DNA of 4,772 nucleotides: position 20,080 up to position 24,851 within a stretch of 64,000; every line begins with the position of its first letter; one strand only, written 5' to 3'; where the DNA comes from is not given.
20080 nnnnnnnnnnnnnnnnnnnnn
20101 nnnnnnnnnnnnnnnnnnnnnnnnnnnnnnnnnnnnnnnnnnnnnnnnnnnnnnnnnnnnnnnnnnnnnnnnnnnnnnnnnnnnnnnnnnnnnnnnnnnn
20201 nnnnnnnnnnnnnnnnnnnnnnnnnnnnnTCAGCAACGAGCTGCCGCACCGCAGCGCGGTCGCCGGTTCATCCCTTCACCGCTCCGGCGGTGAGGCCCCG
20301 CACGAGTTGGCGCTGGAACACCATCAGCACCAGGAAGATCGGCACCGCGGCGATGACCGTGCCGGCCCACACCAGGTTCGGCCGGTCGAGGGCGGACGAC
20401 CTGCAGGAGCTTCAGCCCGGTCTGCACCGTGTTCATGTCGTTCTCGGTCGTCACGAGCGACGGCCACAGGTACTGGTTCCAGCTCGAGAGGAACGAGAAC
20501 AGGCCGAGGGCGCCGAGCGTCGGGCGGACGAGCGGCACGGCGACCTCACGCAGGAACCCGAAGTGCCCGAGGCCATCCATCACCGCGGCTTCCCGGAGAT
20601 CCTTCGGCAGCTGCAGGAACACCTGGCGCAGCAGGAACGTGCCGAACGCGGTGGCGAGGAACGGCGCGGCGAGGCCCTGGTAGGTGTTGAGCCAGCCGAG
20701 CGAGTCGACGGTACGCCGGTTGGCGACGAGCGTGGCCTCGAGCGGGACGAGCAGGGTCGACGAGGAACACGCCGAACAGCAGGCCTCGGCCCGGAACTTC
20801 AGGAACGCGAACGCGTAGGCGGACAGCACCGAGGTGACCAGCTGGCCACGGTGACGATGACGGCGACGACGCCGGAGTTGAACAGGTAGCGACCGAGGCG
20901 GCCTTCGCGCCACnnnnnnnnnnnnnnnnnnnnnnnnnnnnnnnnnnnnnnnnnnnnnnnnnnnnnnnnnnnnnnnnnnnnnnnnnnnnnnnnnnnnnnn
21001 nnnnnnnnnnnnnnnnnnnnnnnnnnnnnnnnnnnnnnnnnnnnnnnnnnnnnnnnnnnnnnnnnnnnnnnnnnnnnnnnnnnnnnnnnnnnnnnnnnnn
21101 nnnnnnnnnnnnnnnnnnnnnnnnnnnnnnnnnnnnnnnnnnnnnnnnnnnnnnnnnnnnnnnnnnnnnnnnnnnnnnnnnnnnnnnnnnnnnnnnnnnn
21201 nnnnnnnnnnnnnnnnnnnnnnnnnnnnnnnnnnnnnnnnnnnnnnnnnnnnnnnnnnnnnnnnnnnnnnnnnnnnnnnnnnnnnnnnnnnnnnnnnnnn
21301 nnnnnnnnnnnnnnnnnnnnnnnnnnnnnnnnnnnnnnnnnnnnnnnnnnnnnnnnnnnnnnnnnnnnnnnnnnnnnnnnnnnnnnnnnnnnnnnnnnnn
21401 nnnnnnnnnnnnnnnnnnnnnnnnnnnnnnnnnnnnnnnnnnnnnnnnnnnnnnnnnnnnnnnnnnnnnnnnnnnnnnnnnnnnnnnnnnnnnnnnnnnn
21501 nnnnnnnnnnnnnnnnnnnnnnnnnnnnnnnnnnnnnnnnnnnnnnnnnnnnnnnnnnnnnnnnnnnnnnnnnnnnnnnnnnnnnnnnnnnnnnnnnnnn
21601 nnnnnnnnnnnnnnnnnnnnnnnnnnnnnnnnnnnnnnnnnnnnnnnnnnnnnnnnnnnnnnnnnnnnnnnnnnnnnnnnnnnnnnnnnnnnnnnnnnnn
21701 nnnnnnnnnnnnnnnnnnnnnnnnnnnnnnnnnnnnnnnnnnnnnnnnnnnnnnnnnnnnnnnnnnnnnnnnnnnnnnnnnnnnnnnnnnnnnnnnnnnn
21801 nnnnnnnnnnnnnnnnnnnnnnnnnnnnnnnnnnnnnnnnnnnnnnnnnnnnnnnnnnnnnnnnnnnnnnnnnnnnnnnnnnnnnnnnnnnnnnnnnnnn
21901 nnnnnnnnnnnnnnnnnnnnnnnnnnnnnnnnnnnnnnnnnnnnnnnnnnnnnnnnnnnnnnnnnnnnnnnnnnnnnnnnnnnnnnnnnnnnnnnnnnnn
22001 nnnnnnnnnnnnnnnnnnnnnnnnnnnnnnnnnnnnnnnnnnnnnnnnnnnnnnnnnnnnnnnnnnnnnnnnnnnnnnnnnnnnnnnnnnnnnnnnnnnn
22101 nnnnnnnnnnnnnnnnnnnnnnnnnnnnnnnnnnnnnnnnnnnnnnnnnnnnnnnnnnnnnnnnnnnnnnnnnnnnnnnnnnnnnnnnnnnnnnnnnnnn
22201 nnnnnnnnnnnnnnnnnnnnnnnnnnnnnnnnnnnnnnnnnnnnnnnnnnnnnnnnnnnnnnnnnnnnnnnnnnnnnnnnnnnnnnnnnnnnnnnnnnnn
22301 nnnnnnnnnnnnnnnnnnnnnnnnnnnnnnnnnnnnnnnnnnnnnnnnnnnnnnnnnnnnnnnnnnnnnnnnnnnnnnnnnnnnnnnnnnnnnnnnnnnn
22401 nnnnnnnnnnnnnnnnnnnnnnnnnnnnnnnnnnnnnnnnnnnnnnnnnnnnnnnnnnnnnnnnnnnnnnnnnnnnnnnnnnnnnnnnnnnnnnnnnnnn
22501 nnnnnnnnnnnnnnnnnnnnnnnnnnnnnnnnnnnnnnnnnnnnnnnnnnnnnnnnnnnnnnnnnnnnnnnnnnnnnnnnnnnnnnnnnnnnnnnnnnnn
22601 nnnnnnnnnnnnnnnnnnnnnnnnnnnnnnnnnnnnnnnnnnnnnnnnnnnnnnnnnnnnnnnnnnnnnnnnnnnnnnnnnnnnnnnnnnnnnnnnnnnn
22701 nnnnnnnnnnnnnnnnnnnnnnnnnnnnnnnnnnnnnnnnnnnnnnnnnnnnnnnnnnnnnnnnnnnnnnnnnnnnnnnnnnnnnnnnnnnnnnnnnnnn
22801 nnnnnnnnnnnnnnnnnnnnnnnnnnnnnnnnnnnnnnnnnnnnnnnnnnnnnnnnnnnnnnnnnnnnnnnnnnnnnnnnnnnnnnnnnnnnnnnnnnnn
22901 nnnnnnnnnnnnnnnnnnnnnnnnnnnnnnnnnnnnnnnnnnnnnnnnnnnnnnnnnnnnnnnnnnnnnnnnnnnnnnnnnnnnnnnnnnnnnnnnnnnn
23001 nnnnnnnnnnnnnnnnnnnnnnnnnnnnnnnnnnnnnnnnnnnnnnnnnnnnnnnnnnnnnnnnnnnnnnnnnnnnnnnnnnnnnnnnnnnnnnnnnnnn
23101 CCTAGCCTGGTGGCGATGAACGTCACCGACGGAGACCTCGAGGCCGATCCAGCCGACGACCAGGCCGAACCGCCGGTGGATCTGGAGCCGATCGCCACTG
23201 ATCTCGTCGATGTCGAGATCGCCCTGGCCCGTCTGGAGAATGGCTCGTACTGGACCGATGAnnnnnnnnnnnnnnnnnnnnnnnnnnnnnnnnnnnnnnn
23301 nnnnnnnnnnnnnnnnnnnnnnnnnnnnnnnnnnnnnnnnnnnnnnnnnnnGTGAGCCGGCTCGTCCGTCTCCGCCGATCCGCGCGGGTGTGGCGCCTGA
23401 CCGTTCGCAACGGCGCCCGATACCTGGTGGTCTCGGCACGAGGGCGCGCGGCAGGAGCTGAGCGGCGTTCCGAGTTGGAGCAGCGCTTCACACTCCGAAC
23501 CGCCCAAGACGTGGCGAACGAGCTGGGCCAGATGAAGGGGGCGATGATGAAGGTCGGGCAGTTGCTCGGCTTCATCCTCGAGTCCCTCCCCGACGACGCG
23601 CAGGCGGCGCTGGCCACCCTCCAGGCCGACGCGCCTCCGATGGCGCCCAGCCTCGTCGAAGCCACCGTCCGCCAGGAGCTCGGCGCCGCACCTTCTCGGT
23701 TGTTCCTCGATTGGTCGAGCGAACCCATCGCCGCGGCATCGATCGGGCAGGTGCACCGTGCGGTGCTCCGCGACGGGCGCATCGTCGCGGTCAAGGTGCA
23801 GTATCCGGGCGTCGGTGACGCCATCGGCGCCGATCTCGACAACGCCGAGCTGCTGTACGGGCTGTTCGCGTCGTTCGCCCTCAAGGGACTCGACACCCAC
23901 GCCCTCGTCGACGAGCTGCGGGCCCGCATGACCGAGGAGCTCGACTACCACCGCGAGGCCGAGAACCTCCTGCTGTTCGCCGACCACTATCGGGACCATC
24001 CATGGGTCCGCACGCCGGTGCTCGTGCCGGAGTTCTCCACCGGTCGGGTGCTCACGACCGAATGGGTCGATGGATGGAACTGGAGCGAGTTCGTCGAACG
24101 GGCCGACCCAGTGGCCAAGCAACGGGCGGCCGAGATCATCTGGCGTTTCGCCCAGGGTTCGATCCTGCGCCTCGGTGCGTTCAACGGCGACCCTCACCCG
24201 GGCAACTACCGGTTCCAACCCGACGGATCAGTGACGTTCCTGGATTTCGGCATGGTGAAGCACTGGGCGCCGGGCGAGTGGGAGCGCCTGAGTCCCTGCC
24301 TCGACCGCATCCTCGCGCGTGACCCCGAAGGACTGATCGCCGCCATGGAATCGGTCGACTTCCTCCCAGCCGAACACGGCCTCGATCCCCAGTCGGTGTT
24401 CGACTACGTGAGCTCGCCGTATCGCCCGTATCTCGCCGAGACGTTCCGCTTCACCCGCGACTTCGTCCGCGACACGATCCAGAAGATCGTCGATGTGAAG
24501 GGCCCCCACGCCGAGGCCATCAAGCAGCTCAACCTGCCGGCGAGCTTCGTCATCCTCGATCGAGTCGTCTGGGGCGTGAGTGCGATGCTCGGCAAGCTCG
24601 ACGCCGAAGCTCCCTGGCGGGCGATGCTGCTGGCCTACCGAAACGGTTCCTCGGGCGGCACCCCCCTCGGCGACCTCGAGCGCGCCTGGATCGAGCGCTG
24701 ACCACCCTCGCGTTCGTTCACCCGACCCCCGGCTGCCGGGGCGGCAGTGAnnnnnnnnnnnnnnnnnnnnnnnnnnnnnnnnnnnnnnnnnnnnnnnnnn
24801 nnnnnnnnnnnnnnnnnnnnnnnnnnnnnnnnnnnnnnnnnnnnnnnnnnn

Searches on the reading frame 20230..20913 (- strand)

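Call 75: search_protein_families(library=pfam, proteins=[window:20230-20913:-])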
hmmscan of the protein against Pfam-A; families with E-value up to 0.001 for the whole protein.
window:20230-20913:- (227 aa): 1 family
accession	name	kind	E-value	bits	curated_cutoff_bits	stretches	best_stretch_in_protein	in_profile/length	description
PF00528.27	BPD_transp_1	-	3.2e-13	50.3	26.4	1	68-162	45-139/184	Binding-protein-dependent transport system inner membrane component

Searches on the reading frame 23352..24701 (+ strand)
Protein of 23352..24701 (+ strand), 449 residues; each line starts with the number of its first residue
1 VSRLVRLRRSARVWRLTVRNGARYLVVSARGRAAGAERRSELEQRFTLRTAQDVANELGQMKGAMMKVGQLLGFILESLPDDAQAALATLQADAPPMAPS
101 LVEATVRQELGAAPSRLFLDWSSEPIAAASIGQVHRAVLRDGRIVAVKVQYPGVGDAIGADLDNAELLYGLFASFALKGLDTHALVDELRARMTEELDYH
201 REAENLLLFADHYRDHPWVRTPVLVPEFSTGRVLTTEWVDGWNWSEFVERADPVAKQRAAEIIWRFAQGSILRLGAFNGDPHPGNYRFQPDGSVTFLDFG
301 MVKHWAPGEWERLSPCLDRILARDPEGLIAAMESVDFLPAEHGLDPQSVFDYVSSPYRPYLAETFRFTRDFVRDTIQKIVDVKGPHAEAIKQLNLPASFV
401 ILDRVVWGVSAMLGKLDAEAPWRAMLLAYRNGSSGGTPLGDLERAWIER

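Call 57: search_protein_families(library=pfam, proteins=[window:23352-24701:+])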
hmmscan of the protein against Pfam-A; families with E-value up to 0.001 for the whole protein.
window:23352-24701:+ (449 aa): 1 family
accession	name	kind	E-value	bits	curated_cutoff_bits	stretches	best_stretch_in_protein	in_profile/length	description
PF03109.22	ABC1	-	1.5e-55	188.4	22.9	1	90-329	2-241/244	ABC1 atypical kinase-like domain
